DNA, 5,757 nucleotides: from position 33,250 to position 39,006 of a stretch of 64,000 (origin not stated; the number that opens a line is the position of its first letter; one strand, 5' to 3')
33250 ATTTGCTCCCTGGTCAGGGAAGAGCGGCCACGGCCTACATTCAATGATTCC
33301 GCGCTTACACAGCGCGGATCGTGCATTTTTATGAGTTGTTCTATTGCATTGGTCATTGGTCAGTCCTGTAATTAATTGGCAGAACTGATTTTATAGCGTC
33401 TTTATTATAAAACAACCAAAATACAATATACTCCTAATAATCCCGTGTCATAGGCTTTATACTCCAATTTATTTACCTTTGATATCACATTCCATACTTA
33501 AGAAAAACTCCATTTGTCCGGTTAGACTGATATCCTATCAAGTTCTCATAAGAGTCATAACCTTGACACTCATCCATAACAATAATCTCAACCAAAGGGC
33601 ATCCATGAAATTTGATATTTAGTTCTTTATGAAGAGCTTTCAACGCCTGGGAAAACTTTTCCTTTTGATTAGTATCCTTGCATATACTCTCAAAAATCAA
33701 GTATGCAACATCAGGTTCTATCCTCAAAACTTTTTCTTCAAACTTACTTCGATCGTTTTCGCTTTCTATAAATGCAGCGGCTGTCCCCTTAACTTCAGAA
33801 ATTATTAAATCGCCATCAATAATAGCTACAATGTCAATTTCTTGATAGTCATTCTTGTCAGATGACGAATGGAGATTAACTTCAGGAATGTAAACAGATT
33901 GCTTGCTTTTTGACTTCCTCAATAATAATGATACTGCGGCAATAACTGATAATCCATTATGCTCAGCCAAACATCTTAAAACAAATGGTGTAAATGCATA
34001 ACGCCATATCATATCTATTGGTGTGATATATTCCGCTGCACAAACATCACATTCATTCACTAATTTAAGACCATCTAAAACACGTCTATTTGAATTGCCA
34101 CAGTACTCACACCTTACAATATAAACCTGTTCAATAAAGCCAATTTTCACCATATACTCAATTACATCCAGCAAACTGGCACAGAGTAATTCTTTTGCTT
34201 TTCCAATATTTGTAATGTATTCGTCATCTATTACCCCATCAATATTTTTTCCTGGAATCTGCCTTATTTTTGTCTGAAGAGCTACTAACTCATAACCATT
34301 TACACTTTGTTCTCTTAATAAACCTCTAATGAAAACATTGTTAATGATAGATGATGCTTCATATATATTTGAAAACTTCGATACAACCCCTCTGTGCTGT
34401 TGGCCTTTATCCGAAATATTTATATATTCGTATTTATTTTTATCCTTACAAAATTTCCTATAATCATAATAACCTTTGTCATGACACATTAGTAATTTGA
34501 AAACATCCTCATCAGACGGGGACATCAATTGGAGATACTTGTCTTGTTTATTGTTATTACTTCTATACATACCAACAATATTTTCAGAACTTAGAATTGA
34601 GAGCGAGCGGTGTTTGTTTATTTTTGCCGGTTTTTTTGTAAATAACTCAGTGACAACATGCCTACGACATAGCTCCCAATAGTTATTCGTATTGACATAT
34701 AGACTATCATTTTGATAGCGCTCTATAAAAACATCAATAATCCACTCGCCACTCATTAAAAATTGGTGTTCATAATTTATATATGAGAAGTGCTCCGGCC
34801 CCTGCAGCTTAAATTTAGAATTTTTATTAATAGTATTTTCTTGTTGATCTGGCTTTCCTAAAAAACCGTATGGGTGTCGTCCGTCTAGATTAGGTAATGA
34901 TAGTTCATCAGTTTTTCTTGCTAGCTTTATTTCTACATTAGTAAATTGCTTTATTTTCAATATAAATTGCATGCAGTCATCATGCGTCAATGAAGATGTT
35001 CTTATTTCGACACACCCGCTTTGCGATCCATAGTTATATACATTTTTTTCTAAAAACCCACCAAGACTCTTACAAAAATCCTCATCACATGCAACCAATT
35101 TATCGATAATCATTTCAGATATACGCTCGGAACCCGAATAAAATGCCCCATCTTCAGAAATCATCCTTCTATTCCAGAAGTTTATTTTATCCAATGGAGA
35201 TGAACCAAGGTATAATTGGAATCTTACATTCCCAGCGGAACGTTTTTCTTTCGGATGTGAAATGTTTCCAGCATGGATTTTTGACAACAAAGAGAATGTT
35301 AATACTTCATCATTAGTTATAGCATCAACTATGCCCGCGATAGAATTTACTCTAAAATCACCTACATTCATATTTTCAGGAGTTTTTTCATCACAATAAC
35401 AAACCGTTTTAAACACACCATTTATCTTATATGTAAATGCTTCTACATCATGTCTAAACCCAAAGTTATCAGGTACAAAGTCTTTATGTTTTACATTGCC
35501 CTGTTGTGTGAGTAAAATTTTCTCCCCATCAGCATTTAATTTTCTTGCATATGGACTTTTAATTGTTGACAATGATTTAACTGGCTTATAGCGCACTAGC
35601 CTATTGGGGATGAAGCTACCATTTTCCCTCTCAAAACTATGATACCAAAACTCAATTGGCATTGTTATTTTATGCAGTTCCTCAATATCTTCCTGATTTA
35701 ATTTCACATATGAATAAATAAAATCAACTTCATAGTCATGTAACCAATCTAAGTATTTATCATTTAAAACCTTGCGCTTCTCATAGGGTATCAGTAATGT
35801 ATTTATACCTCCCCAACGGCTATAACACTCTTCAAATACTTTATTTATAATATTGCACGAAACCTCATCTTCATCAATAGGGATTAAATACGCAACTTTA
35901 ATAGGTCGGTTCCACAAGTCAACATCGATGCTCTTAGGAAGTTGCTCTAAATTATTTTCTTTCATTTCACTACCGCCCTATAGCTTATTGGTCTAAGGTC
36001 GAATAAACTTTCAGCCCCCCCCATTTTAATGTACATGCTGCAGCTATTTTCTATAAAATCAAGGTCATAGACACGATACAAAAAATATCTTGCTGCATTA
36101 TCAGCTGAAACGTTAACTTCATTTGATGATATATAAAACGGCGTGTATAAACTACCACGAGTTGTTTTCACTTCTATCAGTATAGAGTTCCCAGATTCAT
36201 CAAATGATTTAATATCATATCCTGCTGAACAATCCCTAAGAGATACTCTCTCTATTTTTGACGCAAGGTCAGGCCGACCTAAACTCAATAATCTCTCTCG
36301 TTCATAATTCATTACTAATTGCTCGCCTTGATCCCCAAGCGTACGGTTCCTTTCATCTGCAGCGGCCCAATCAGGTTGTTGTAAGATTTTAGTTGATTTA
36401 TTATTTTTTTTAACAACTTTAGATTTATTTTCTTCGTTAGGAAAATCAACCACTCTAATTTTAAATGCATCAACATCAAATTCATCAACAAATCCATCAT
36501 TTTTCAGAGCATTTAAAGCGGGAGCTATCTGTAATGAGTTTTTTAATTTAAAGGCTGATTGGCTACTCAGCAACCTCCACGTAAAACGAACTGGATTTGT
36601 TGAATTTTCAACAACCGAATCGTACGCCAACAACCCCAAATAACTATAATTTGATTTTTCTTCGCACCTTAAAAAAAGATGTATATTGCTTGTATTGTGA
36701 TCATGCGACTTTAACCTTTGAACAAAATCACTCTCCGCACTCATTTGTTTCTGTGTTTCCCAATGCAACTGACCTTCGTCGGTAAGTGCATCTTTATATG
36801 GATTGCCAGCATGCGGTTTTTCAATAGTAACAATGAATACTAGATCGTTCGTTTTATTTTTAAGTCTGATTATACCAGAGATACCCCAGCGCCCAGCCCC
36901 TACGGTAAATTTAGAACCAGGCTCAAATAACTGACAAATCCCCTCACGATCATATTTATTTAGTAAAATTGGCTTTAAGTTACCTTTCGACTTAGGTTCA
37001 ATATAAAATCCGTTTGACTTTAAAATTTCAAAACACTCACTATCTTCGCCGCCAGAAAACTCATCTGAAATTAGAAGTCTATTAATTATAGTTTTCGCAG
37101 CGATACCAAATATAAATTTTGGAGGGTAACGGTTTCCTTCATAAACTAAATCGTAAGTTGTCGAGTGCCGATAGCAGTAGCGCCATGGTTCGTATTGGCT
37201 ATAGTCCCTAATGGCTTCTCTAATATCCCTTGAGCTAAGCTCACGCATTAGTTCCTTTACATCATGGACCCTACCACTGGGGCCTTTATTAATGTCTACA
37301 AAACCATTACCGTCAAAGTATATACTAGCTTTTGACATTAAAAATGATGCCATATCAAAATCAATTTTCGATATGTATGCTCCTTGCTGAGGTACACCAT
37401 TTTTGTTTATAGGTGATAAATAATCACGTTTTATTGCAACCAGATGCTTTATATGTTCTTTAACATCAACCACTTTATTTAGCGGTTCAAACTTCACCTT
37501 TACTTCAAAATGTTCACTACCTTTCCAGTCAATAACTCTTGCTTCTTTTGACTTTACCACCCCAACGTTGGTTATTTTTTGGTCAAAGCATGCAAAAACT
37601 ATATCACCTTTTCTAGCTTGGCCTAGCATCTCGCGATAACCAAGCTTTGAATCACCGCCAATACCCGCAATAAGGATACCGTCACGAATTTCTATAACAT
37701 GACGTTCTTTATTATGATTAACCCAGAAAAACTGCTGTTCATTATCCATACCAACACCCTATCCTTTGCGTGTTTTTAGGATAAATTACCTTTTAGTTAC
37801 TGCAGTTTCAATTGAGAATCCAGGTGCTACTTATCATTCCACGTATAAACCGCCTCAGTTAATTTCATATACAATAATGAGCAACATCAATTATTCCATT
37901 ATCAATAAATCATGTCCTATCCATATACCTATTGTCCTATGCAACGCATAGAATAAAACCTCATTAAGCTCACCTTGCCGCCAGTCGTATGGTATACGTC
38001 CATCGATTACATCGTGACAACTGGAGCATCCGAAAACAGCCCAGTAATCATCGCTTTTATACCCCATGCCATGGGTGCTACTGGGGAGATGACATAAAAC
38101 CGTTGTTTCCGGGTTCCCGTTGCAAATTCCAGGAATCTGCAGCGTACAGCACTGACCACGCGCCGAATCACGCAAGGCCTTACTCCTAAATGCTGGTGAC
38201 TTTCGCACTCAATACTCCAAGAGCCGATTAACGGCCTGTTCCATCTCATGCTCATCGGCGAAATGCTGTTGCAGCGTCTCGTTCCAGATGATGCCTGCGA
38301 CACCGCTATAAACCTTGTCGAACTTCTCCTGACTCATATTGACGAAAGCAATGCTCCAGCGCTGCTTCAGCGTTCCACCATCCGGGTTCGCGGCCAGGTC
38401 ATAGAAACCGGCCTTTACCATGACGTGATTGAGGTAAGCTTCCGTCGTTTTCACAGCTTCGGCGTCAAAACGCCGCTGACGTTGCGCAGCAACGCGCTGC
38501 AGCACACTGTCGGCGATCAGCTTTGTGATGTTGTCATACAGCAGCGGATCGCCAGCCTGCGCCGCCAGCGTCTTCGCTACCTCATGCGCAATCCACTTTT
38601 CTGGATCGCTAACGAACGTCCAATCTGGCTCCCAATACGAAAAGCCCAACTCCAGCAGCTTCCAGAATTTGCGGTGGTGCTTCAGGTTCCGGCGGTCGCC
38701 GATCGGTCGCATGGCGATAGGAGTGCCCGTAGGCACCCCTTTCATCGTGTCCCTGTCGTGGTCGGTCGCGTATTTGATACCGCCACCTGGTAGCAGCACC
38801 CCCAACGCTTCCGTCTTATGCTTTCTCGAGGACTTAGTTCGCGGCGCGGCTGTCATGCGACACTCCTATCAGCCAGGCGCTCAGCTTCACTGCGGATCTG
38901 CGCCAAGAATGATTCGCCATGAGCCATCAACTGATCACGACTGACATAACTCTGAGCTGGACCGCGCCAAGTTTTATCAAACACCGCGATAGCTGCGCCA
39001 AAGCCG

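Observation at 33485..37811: AT-rich two-gene nuclease operon inserted upstream of Q: candidate undescribed anti-phage system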

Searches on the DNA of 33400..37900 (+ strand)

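Call 10: search_dna_similar(query=window:33400-37900:+, collection=ecoli_genomes, mode=near, max_rows=25)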
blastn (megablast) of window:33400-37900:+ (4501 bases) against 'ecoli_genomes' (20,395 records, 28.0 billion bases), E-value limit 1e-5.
No match.

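Call 11: search_dna_similar(query=window:33400-37900:+, collection=phages, mode=near, max_rows=20)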
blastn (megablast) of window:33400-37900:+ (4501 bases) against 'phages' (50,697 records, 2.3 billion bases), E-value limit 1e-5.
No match.

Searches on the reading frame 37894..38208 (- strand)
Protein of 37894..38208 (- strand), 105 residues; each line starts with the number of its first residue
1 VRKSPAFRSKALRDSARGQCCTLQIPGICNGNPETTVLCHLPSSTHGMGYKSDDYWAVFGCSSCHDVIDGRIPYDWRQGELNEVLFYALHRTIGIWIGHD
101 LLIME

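Call 31: search_protein_families(library=phrogs, proteins=[window:37894-38208:-], max_evalue=0.001)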
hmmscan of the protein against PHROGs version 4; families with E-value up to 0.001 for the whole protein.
window:37894-38208:- (105 aa): 2 families
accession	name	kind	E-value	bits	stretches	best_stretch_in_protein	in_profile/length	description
phrog_131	-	DNA, RNA and nucleotide metabolism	2.3e-29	103.2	1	5-100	27-122/131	HNH endonuclease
phrog_7109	-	unknown function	0.00028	21.6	1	46-71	5-30/62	-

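Call 32: search_protein_families(library=pfam, proteins=[window:37894-38208:-], max_evalue=0.01)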
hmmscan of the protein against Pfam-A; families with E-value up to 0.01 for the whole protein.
window:37894-38208:- (105 aa): 1 family
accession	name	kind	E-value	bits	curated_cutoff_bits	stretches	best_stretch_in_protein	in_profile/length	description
PF07102.17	YbcO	-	2.5e-28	98.4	29.9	1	11-96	2-87/92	Putative nuclease YbcO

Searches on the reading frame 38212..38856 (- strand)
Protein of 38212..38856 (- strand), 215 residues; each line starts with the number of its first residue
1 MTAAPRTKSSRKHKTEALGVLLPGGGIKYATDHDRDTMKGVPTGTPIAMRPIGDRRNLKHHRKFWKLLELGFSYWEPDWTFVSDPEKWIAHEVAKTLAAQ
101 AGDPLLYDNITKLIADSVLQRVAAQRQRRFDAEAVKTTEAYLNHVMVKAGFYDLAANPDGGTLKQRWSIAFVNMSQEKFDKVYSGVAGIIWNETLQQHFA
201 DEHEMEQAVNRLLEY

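Call 31: search_protein_families(library=phrogs, proteins=[window:38212-38856:-], max_evalue=0.001)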
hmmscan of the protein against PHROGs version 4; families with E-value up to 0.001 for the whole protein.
window:38212-38856:- (215 aa): 1 family
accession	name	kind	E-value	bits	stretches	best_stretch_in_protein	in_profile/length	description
phrog_319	-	DNA, RNA and nucleotide metabolism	2.5e-31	109.5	1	30-215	17-157/159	NinB/ Orf homologous recombination mediator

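Call 32: search_protein_families(library=pfam, proteins=[window:38212-38856:-], max_evalue=0.01)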
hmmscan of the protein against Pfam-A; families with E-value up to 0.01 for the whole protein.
window:38212-38856:- (215 aa): 1 family
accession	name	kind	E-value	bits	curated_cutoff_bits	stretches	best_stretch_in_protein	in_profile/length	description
PF07105.16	DUF1367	-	1.5e-54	185.2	25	1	27-215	14-198/198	Protein of unknown function (DUF1367)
